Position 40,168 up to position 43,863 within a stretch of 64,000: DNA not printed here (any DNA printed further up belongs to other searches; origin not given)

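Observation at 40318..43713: Unusual SPX - RING - NPP phosphodiesterase - GDPD super-fusion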

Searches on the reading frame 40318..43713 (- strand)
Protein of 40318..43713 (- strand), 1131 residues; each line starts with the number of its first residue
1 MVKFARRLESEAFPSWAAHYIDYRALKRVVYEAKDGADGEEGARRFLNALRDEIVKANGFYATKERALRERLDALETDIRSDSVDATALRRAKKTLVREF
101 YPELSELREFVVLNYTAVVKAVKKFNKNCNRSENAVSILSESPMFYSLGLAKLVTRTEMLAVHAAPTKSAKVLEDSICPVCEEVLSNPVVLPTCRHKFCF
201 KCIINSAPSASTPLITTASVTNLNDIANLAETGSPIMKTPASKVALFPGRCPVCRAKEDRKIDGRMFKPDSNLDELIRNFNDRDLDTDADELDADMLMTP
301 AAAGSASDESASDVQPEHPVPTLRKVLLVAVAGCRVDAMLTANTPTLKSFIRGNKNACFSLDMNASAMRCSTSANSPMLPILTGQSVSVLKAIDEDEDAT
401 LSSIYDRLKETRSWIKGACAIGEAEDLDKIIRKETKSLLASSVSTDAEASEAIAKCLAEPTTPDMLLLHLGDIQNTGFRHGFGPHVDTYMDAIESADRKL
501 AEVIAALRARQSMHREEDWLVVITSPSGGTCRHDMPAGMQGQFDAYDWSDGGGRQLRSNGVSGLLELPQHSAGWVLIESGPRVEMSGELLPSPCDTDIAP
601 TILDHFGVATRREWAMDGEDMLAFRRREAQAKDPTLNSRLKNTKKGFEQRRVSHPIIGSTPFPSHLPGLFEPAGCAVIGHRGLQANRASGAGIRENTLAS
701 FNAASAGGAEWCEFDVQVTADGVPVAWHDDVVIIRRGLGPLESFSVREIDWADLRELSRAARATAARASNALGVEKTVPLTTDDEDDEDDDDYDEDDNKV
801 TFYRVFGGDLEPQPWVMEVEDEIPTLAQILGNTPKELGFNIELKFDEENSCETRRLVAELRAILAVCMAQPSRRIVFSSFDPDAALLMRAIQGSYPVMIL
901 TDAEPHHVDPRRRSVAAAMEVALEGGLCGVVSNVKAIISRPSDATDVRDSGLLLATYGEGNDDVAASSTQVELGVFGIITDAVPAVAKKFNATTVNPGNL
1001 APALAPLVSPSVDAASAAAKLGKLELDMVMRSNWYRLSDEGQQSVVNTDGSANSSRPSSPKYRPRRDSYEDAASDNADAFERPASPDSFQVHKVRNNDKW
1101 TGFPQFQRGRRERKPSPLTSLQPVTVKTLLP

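Call 3: search_protein_families(library=pfam, proteins=[window:40318-43713:-], max_evalue=1)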
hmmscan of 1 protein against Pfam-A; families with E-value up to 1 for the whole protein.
window:40318-43713:- (1131 aa): 16 families
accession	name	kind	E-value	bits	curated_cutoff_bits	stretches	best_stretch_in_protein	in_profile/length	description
PF03009.23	GDPD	-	7.8e-33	115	23.6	1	680-983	1-242/244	Glycerophosphoryl diester phosphodiesterase family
PF03105.24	SPX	-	2.9e-17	64.2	27.8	3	88-132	284-331/340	SPX domain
PF13923.12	zf-C3HC4_2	-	8.1e-07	29.2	27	1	178-206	2-30/40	Zinc finger, C3HC4 type (RING finger)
PF00097.31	zf-C3HC4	-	3.5e-06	27.2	21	1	178-206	1-29/40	Zinc finger, C3HC4 type (RING finger)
PF13445.12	zf-RING_UBOX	-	1.5e-05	25.3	25.2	1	178-203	1-25/39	RING-type zinc-finger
PF15227.12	zf-C3HC4_4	-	4.9e-05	23.8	30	1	178-206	1-28/42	zinc finger of C3HC4-type, RING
PF14835.12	zf-RING_6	-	0.0013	19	35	1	178-211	10-43/65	zf-RING of BARD1-type protein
PF13920.12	zf-C3HC4_3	-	0.0026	17.9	27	1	175-205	2-32/49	Zinc finger, C3HC4 type (RING finger)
PF24921.1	RING_XB3-XBAT31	-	0.0027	18.2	50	1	177-207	1-30/57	E3 ubiquitin-protein ligase XB3/XBAT31 RING finger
PF13639.12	zf-RING_2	-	0.0053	17.4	27.3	1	178-204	3-31/44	Ring finger domain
PF01663.27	Phosphodiest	-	0.011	15.8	23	1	442-512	133-206/342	Type I phosphodiesterase / nucleotide pyrophosphatase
PF14634.12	zf-RING_5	-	0.083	13.3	27.9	1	178-206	2-32/43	zinc-RING finger domain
PF05072.18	Herpes_UL43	-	0.25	10.8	24.9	1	112-215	170-270/381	Herpesvirus UL43 protein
PF12678.13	zf-rbx1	-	0.45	11.2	31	1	176-203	12-41/55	RING-H2 zinc finger domain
PF18912.6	DZR_2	-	0.72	10.2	27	0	245-259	4-18/56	Double zinc ribbon domain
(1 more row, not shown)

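Call 4: search_protein_families(library=ncbifam, proteins=[window:40318-43713:-], max_evalue=1)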
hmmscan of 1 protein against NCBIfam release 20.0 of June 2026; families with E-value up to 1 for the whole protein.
window:40318-43713:- (1131 aa): 3 families
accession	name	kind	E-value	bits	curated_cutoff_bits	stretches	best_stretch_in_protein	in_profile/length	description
NF006989.0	PRK09454.1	equivalog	6.5e-12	45.3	264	2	685-740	14-70/251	glycerophosphodiester phosphodiesterase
NF041304.3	AvrBs2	equivalog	4.3e-09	34.8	1000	1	674-757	268-346/716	type III secretion system effector avirulence protein AvrBs2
TIGR00599.1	rad18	equivalog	0.28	10.4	175.05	1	173-204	23-54/397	DNA repair protein rad18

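Call 5: search_solved_structures(query=window:40318-43713:-, max_evalue=0.1, show_alignments=0)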
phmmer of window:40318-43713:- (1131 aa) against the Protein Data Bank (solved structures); distinct sequences matched with E-value up to 0.1: 61 (the best 60 are shown).
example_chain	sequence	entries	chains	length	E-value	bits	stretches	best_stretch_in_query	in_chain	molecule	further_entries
8tyu_B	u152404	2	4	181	8.1e-09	37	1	2-161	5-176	Solute carrier family 53 member 1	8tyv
8i6v_D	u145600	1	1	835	8.2e-08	33.7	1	4-128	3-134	Vacuolar transporter chaperone 3 complex subunit 3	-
7ytj_E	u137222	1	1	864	1e-07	33.4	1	4-128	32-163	Vacuolar transporter chaperone 3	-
3qvq_A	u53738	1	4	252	6.7e-07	30.7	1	685-732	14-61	Phosphodiesterase Olei02445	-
5t91_A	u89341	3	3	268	6.9e-06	27.3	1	685-751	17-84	Glycerophosphoryl diester phosphodiesterase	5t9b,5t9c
3l12_A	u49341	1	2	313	9.4e-06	26.9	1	666-739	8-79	Putative Glycerophosphoryl diester phosphodiesterase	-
5ijh_A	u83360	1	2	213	1.5e-05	26.2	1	2-90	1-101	Xenotropic and polytropic retrovirus receptor 1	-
4oec_A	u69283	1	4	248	4.5e-05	24.6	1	675-754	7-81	Glycerophosphoryl diester phosphodiesterase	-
2pz0_A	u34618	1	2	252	5.9e-05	24.2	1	685-753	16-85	Glycerophosphoryl diester phosphodiesterase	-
2ysj_A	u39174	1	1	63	6e-05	24.2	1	171-205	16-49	Tripartite motif-containing protein 31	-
7e40_B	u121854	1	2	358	6e-05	24.2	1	44-166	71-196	SPX domain-containing protein 1,Endolysin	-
2ysl_A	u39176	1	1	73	0.00015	22.9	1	171-206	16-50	Tripartite motif-containing protein 31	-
5ijj_A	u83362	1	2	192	0.00019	22.6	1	3-131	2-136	SPX domain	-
5vug_A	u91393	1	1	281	0.00025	22.2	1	684-750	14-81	Uncharacterized protein Rv2277c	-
4r7o_A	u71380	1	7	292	0.00031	21.8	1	686-753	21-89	Glycerophosphoryl diester phosphodiesterase, putative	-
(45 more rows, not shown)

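Call 6: find_homologous_proteins(query=window:40318-43713:-, max_evalue=0.00001)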
Query window:40318-43713:- (1131 aa): 30 proteins with E <= 0.00001 among 8000 candidates.
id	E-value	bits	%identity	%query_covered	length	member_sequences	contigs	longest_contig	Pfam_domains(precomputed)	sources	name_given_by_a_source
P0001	0.0e+0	2554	100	100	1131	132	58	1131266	PF00097.32,PF03105.25,PF13923.13,PF13445.13,PF03009.24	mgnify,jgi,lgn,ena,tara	mgnify:FL=1|jgi:glycerophosphodiester phosphodiesterase|tara:strand:+ start:263 stop:3658 length:339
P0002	0.0e+0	1951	78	100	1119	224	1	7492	PF00097.32,PF03105.25,PF13923.13,PF13445.13,PF03009.24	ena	-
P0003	0.0e+0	1924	76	99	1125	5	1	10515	PF00097.32,PF03105.25,PF13923.13,PF03009.24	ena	-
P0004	0.0e+0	1858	73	99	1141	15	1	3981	PF00097.32,PF03105.25,PF13923.13,PF15227.13,PF03009.24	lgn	-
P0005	0.0e+0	1781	76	92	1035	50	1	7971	PF13923.13,PF03009.24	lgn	-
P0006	0.0e+0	1654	69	93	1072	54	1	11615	PF00097.32,PF03105.25,PF13923.13,PF15227.13,PF03009.24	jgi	-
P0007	0.0e+0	1616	67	97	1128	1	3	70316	PF00097.32,PF03105.25,PF13923.13,PF15227.13,PF03009.24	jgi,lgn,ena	-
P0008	0.0e+0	1031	52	64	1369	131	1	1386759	PF00097.32,PF13445.13,PF15227.13,PF03009.24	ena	-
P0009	0.0e+0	1028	51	68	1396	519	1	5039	PF13445.13,PF15227.13,PF03009.24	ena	-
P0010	2.4e-298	1011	51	69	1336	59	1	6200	PF00097.32,PF13445.13,PF15227.13,PF03009.24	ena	-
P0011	2.3e-294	998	51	69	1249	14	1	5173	PF00097.32,PF13445.13,PF15227.13,PF03009.24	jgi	-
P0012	6.5e-294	996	44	56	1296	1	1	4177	PF00097.32,PF03105.25,PF13923.13,PF13445.13,PF15227.13,PF03009.24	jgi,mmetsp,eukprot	mmetsp:Transcript_34227/g.83843 ORF Transcript_34227/g.83843 Transcript_34227/m.83843 type:complete 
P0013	1.6e-285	968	43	51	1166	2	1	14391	PF00097.32,PF13445.13,PF15227.13,PF03009.24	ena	-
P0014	1.4e-281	955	43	51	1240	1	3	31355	PF00097.32,PF13923.13,PF13445.13,PF15227.13,PF03009.24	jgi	jgi:glycerophosphodiester phosphodiesterase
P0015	2.0e-278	945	43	51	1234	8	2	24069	PF00097.32,PF13923.13,PF13445.13,PF15227.13,PF03009.24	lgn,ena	-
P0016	1.1e-277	942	42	52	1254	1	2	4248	PF00097.32,PF13923.13,PF13445.13,PF15227.13,PF03009.24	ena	-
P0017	6.7e-275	933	43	50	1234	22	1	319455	PF00097.32,PF13923.13,PF13445.13,PF15227.13,PF03009.24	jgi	-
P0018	9.0e-265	899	47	42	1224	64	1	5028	PF00097.32,PF13923.13,PF13445.13,PF15227.13,PF03009.24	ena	-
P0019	1.1e-263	896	42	51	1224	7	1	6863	PF00097.32,PF13445.13,PF15227.13,PF03009.24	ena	-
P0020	2.0e-263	895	43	51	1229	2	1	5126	PF00097.32,PF13923.13,PF13445.13,PF15227.13,PF03009.24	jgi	jgi:glycerophosphodiester phosphodiesterase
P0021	1.5e-259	882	42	50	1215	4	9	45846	PF00097.32,PF13923.13,PF13445.13,PF15227.13,PF03009.24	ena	-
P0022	4.6e-259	881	52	35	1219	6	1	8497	PF00097.32,PF13923.13,PF13445.13,PF15227.13,PF03009.24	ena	-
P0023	5.5e-259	880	43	50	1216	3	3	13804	PF00097.32,PF13923.13,PF13445.13,PF15227.13,PF03009.24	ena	-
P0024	9.6e-259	880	52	35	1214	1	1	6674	PF00097.32,PF13923.13,PF13445.13,PF15227.13,PF03009.24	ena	-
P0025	3.0e-258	878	43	50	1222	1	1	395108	PF00097.32,PF13923.13,PF13445.13,PF15227.13,PF03009.24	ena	-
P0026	1.8e-257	875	43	50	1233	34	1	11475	PF00097.32,PF13923.13,PF13445.13,PF15227.13,PF03009.24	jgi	-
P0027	5.7e-249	847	43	50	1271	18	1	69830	PF00097.32,PF13923.13,PF13445.13,PF15227.13,PF03009.24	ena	-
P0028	9.9e-148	512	41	46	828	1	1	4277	PF00097.32,PF13445.13,PF15227.13,PF03009.24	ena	-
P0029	2.0e-116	408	34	47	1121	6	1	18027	PF00097.32,PF13923.13,PF13445.13,PF15227.13,PF03009.24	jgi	-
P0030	4.4e-15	73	32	18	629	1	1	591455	PF00097.32,PF03105.25,PF13923.13,PF13920.13,PF13445.13,PF15227.13,PF13639.13,PF03009.24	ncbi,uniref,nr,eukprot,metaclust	ncbi:hypothetical protein SDRG_10388 [Saprolegnia diclina VS20]|uniref:RING-type domain-containing p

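Call 7: list_cluster_members(proteins=[P0001, P0007, P0008, P0012, P0014, P0017, P0029, P0030])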
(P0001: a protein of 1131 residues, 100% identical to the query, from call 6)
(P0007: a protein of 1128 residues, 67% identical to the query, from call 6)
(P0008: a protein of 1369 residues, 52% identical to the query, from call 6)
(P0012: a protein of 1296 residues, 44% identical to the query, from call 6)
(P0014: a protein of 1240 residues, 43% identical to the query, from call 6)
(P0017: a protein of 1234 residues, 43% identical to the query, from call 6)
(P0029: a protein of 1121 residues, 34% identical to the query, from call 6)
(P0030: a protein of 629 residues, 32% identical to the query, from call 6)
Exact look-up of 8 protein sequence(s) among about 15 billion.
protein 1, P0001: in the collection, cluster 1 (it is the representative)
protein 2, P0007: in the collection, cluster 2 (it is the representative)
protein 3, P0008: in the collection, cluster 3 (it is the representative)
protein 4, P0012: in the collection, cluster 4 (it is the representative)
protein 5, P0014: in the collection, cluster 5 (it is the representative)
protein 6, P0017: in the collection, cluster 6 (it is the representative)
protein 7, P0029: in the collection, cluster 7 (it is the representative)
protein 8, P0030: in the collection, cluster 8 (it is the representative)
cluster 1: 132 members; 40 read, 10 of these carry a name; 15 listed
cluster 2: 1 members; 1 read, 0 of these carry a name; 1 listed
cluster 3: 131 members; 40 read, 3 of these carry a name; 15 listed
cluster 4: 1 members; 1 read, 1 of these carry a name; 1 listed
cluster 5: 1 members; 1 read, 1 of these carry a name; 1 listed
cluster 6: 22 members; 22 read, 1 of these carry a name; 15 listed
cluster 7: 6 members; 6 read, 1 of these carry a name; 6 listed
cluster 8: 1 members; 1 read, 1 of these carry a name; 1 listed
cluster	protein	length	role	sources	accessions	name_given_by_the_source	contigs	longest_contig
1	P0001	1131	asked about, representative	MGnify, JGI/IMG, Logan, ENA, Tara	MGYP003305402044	FL=1 | glycerophosphodiester phosphodiesterase | strand:+ start:263 stop:3658 length:3396 start_codon:yes stop_codon:yes gene_type:complete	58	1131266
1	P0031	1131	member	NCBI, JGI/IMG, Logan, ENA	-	glycerophosphodiester phosphodiesterase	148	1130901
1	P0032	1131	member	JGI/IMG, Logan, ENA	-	glycerophosphodiester phosphodiesterase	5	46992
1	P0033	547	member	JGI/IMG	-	glycerophosphodiester phosphodiesterase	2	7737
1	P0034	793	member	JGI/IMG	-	glycerophosphodiester phosphodiesterase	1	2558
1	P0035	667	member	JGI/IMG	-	glycerophosphodiester phosphodiesterase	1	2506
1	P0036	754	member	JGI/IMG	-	glycerophosphodiester phosphodiesterase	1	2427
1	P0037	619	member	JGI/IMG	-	glycerophosphodiester phosphodiesterase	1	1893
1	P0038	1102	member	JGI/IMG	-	glycerophosphodiester phosphodiesterase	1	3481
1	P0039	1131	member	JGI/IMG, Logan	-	glycerophosphodiester phosphodiesterase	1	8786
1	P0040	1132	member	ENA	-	-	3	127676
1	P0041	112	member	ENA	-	-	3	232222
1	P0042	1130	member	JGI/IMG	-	-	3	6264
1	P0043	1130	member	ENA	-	-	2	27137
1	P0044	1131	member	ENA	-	-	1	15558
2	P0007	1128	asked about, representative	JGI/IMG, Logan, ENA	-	-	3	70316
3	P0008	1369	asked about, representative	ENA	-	-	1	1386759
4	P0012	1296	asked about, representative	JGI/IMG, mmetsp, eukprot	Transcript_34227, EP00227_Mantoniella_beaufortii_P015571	Transcript_34227/g.83843 ORF Transcript_34227/g.83843 Transcript_34227/m.83843 ... | CAMPEP_0197578558 /NCGR_PEP_ID=MMETSP1326-20131121/2712_1 /TAXON_ID=1155430 ...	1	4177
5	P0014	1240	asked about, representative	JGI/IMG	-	glycerophosphodiester phosphodiesterase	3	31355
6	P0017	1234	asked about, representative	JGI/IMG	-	-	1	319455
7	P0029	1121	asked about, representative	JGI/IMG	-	-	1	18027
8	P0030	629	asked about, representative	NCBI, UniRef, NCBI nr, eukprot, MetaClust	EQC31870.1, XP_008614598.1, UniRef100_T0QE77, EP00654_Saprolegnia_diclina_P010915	hypothetical protein SDRG_10388 [Saprolegnia diclina VS20] | RING-type domain-containing protein n=1 Tax=Saprolegnia diclina (strain VS20) ... | XP_008614598.1 hypothetical protein SDRG_10388 [Saprolegnia diclina VS20]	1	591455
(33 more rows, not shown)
